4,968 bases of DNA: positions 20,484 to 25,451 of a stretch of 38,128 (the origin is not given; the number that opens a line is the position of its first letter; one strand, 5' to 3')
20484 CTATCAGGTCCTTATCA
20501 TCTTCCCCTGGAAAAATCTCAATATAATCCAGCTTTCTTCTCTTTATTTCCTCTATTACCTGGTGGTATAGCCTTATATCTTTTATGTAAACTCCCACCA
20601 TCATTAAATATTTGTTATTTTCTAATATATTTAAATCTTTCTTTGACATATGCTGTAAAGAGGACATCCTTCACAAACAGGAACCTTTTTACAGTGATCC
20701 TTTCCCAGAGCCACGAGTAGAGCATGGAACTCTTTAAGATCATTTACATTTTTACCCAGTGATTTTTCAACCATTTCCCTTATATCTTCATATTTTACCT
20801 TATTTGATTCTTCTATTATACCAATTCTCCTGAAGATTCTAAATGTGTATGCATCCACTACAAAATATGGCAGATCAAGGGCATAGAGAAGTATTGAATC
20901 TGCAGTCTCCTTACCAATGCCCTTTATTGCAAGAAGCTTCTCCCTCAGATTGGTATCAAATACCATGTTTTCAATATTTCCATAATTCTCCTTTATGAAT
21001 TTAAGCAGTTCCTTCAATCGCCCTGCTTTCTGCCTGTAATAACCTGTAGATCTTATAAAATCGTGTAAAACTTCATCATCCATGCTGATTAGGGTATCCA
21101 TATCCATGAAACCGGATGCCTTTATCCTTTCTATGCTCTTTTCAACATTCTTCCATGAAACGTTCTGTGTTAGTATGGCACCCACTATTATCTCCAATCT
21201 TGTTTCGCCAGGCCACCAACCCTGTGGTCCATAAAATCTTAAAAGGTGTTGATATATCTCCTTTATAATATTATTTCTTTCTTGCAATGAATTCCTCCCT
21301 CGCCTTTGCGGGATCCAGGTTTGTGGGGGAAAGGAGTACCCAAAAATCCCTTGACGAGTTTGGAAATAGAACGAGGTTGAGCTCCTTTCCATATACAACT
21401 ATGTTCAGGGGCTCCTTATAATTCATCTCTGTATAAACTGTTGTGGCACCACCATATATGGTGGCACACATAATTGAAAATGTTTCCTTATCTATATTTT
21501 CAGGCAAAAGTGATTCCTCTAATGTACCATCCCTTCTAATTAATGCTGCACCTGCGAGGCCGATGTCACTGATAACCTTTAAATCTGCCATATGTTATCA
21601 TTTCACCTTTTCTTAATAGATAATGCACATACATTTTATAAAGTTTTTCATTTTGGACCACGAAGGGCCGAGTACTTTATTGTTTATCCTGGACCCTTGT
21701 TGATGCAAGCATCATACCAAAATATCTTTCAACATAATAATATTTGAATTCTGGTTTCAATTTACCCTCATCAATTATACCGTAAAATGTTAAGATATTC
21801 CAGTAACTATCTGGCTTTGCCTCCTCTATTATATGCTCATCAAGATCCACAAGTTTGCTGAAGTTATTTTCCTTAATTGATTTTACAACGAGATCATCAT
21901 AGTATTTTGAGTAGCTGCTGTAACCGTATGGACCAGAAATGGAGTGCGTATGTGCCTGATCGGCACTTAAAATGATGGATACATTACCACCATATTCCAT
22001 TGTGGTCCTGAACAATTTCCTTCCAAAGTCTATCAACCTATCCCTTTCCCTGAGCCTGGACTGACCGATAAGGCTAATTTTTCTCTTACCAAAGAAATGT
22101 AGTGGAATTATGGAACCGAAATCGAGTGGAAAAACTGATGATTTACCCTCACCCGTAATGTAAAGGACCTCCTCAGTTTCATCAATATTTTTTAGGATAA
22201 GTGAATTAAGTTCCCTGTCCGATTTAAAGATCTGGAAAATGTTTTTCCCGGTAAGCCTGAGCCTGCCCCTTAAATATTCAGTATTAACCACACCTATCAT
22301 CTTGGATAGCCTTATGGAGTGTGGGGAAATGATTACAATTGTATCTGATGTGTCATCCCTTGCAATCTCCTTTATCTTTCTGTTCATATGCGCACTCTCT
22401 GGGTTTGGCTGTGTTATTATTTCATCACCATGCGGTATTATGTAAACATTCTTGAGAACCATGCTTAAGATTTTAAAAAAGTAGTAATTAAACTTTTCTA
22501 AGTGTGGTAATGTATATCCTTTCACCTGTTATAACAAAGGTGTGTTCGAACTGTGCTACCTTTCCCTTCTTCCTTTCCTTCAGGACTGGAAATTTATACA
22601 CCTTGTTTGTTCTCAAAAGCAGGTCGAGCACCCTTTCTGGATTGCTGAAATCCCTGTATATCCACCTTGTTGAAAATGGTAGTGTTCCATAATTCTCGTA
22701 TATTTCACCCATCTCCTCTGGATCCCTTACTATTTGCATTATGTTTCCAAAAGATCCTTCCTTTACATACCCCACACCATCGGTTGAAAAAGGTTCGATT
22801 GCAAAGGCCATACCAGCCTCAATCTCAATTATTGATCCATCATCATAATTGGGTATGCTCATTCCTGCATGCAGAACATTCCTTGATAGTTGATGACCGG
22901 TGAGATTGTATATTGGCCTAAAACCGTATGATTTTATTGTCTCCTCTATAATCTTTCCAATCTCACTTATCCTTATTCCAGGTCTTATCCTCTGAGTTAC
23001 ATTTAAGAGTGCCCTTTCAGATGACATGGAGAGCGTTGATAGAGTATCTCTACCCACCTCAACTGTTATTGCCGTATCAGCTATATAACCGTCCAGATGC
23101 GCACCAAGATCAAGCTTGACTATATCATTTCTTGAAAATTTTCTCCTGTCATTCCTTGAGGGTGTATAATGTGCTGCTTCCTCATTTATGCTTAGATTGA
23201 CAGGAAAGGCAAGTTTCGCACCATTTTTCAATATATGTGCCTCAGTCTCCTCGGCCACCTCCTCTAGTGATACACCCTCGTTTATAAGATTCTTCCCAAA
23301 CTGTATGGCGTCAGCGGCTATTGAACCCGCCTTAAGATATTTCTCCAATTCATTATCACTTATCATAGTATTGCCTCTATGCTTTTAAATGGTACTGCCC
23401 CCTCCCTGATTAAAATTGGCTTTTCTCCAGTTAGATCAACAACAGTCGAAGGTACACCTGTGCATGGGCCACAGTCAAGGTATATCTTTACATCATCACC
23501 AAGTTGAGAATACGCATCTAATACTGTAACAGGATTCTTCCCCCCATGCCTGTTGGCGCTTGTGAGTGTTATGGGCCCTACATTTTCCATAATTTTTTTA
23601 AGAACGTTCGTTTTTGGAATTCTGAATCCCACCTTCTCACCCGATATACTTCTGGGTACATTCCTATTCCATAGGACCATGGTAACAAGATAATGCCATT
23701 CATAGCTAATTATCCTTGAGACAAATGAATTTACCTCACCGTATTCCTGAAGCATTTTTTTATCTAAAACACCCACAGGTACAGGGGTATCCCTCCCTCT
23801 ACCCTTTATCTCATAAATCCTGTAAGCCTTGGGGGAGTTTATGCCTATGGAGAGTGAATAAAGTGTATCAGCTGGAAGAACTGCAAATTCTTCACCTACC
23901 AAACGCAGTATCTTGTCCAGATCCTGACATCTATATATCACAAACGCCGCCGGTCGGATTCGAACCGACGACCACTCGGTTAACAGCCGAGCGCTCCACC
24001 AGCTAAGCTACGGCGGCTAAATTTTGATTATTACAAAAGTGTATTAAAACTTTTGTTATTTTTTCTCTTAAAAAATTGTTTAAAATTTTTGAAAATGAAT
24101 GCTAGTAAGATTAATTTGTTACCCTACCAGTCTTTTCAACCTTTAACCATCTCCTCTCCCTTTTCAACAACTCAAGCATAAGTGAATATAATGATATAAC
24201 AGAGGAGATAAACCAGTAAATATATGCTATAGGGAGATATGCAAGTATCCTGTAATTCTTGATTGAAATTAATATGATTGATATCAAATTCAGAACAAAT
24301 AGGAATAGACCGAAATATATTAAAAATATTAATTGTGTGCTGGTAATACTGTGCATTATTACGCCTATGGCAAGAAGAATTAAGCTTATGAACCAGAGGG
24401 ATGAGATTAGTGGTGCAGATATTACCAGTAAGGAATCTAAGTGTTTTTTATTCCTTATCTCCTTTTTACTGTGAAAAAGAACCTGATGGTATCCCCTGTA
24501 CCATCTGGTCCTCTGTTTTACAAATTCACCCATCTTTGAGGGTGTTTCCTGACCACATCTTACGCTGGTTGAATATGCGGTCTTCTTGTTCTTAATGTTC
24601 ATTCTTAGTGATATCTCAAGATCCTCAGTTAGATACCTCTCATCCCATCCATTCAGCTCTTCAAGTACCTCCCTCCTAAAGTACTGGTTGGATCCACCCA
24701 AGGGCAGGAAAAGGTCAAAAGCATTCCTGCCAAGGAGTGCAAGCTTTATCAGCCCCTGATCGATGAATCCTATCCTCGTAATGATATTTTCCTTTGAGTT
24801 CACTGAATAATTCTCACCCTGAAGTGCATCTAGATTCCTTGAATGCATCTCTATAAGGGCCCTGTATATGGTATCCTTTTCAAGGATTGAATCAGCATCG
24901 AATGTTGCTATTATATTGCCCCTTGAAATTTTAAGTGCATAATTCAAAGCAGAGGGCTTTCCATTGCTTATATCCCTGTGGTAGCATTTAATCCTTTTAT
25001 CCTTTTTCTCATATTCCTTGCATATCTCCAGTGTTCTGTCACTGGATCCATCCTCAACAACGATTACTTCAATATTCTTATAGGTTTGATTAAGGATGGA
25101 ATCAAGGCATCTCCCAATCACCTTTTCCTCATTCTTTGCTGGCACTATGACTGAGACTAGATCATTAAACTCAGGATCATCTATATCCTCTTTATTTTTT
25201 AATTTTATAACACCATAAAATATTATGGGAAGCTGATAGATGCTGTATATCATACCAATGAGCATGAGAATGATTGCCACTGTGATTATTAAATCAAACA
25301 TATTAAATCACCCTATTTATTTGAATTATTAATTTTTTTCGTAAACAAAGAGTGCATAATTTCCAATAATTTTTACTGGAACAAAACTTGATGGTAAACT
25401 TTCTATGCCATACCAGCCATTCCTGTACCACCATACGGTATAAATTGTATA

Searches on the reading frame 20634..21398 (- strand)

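Call 11: search_protein_families(library=pfam, proteins=[window:20634-21398:-], max_evalue=0.001)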
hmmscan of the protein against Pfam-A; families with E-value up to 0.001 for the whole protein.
window:20634-21398:- (255 aa): 3 families
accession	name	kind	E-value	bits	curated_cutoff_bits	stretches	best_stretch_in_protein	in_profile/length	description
PF00730.31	HhH-GPD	-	1.7e-17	64.2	26.2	1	72-203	1-98/108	HhH-GPD superfamily base excision DNA repair protein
PF22175.2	Ogg-HhH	-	1.9e-05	24.7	27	1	75-218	28-168/173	8-oxoguanine DNA glycosylase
PF00633.29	HHH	-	0.00015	21.8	24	1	152-172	10-30/30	Helix-hairpin-helix motif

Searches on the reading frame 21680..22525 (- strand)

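Call 12: search_protein_families(library=pfam, proteins=[window:21680-22525:-], max_evalue=0.001)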
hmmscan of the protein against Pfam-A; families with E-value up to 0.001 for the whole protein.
window:21680-22525:- (282 aa): 1 family
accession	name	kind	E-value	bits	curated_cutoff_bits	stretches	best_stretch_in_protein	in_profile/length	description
PF02900.23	LigB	-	3.8e-12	46.3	26.3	1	30-262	5-257/269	Catalytic LigB subunit of aromatic ring-opening dioxygenase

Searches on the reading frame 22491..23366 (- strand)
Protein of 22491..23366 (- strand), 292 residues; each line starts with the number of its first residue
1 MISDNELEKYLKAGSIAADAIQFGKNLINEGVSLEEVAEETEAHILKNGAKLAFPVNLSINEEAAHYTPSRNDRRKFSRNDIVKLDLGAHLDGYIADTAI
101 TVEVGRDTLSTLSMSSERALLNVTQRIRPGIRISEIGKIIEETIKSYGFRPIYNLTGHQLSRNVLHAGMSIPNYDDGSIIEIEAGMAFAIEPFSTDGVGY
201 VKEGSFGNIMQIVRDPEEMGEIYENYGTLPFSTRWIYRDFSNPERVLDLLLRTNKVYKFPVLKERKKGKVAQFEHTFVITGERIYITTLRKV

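Call 12: search_protein_families(library=pfam, proteins=[window:22491-23366:-], max_evalue=0.001)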
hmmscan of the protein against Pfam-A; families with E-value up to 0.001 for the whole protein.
window:22491-23366:- (292 aa): 1 family
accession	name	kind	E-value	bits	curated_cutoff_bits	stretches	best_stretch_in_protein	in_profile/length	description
PF00557.29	Peptidase_M24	-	2.3e-32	112.9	23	1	9-280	2-207/208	Metallopeptidase family M24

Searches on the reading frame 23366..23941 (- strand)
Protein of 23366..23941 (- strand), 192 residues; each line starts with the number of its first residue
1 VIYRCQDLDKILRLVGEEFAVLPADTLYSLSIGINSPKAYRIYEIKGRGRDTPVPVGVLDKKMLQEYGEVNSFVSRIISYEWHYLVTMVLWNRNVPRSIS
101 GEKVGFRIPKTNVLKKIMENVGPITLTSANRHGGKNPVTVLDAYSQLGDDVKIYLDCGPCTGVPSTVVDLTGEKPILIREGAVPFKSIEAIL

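Call 12: search_protein_families(library=pfam, proteins=[window:23366-23941:-], max_evalue=0.001)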
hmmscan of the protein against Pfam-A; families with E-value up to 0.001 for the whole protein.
window:23366-23941:- (192 aa): 1 family
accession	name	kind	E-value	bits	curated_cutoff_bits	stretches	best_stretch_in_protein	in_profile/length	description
PF01300.24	Sua5_yciO_yrdC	-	4.3e-30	105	25.1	1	19-181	8-178/178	Telomere recombination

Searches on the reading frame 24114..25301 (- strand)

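Call 12: search_protein_families(library=pfam, proteins=[window:24114-25301:-], max_evalue=0.001)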
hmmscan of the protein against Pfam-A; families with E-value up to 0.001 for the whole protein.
window:24114-25301:- (396 aa): 6 families
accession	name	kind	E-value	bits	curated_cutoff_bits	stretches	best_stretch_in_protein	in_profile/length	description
PF00535.33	Glycos_transf_2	-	2.8e-38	131.9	23.3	1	50-216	1-167/168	Glycosyl transferase family 2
PF13641.12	Glyco_tranf_2_3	-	4.1e-33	115.7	27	1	49-270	3-230/230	Glycosyltransferase like family 2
PF13632.12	Glyco_trans_2_3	-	9.1e-27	94.6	27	1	130-336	1-197/198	Glycosyl transferase family group 2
PF10111.15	Glyco_tranf_2_2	-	8.4e-11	42.3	27.3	1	50-241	1-206/276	Glycosyltransferase like family 2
PF13704.12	Glyco_tranf_2_4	-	0.00011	23.1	27.5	1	56-144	1-88/98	Glycosyl transferase family 2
PF13506.12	Glyco_transf_21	-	0.00036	20.5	21.7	1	111-269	14-174/174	Glycosyl transferase family 21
